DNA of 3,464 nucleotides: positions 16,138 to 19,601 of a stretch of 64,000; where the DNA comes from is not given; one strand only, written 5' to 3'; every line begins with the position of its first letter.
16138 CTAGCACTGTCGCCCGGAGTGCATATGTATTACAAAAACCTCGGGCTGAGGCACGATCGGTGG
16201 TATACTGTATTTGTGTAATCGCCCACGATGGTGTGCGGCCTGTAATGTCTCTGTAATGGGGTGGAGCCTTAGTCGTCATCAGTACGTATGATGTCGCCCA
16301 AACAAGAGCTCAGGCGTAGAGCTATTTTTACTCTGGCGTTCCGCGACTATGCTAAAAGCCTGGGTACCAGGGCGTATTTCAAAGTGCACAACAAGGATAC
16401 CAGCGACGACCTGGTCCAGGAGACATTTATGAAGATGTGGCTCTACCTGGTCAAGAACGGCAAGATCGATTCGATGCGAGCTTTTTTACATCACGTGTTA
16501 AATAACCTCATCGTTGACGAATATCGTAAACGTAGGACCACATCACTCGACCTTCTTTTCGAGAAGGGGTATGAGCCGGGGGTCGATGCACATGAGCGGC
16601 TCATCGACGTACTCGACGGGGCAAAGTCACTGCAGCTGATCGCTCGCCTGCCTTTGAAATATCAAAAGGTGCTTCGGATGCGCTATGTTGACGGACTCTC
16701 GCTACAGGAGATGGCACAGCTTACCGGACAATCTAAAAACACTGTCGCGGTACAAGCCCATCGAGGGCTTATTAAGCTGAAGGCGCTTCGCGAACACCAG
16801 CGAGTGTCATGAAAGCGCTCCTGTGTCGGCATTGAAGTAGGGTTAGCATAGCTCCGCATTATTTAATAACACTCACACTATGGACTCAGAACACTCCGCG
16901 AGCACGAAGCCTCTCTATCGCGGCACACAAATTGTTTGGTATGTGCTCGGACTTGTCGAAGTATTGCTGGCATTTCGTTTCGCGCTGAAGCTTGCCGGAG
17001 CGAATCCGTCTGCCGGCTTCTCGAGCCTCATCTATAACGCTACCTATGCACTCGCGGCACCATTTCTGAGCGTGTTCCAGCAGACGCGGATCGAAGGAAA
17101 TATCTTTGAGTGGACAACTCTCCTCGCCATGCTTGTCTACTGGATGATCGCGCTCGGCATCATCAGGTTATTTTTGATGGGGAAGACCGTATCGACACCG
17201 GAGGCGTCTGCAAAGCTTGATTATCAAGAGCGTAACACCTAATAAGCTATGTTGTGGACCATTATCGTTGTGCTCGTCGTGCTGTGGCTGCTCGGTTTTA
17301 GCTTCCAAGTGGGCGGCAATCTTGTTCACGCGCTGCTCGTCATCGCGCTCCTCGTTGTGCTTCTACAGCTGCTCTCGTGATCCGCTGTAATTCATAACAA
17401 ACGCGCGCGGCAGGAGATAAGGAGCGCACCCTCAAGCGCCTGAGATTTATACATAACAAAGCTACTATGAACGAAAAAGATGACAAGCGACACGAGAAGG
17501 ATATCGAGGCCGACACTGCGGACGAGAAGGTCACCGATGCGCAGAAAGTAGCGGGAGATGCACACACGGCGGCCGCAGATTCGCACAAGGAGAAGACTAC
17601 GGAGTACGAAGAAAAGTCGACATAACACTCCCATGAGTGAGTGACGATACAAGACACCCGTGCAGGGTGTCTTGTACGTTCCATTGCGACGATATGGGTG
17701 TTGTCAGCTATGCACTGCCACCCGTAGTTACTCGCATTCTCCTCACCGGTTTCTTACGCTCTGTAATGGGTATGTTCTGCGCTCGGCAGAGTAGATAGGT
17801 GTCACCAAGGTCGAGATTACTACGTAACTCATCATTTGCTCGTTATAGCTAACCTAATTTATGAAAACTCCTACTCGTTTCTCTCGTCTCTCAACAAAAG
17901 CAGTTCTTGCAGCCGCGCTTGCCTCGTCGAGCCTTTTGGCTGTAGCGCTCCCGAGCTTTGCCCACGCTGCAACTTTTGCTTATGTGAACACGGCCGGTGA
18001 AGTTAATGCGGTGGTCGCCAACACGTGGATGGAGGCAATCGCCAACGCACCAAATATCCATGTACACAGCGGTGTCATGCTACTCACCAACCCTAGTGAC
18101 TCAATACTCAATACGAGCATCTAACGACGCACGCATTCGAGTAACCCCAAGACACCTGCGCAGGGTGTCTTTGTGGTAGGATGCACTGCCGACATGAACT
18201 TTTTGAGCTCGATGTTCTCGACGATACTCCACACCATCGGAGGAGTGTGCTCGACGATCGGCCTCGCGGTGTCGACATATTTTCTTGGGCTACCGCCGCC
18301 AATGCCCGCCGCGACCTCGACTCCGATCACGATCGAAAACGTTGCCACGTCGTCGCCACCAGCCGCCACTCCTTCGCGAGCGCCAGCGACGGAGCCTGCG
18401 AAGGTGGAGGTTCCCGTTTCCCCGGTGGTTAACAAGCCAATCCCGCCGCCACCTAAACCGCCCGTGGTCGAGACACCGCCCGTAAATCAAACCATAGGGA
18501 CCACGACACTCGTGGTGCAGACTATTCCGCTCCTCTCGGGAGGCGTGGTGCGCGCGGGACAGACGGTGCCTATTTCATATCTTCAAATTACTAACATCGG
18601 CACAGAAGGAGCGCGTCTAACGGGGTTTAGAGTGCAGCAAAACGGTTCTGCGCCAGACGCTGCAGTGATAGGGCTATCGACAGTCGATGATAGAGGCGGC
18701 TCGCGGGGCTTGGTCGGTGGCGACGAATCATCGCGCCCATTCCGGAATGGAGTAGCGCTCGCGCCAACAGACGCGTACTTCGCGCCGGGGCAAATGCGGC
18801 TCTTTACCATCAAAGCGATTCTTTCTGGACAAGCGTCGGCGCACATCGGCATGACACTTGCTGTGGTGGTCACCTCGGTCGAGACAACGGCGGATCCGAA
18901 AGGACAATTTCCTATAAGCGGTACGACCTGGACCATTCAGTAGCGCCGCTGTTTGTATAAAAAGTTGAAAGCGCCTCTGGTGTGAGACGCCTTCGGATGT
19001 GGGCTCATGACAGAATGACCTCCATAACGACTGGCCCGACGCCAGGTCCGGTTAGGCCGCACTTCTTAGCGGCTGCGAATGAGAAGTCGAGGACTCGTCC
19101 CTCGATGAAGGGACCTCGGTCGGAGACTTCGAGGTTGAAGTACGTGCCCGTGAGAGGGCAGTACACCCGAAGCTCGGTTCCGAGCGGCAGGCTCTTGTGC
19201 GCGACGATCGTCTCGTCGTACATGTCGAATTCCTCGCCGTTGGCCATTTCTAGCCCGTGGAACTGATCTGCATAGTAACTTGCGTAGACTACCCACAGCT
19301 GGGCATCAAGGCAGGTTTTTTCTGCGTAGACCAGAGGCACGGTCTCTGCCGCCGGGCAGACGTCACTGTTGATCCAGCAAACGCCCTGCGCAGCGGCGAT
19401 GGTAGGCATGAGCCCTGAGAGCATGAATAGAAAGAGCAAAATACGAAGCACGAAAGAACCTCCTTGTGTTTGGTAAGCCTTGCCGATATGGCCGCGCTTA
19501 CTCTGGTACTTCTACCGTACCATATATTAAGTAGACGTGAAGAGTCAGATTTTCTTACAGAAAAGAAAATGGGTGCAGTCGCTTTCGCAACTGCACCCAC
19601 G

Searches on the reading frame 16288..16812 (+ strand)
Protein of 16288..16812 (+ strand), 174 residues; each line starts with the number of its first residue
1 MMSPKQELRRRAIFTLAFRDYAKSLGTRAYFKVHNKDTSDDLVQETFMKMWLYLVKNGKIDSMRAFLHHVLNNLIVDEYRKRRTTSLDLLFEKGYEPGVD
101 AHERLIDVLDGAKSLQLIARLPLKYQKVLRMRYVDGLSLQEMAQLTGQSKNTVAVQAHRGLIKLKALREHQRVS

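Call 10: search_protein_families(library=pfam, proteins=[window:16288-16812:+], max_evalue=0.001)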
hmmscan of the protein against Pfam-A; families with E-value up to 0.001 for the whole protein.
window:16288-16812:+ (174 aa): 3 families
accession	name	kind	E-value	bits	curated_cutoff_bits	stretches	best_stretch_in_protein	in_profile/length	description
PF08281.18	Sigma70_r4_2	-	2.8e-13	49.7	25.7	1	116-164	6-54/54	Sigma-70, region 4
PF04542.20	Sigma70_r2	-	6.3e-09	35.9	24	1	19-83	3-69/71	Sigma-70 region 2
PF04545.22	Sigma70_r4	-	3e-06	27.1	24.1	1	118-165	2-49/50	Sigma-70, region 4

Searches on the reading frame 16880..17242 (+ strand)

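Call 10: search_protein_families(library=pfam, proteins=[window:16880-17242:+], max_evalue=0.001)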
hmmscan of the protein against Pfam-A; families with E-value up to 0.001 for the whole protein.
window:16880-17242:+ (120 aa): 1 family
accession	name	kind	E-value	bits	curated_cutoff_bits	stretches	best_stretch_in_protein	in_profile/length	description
PF02325.22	YGGT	-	0.00021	22.1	27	1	21-91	2-67/70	YGGT family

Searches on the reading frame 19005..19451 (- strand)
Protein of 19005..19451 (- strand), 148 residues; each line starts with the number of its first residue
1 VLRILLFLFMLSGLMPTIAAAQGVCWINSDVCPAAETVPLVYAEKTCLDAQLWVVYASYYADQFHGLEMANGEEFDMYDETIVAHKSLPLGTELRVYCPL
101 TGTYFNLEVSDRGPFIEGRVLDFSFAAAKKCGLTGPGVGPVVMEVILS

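Call 10: search_protein_families(library=pfam, proteins=[window:19005-19451:-], max_evalue=0.001)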
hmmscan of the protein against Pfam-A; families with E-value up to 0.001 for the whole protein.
window:19005-19451:- (148 aa): 1 family
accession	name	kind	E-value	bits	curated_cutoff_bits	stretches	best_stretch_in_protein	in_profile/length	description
PF03330.24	DPBB_1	-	3.3e-12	46.9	28.8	1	55-142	4-82/83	Lytic transglycolase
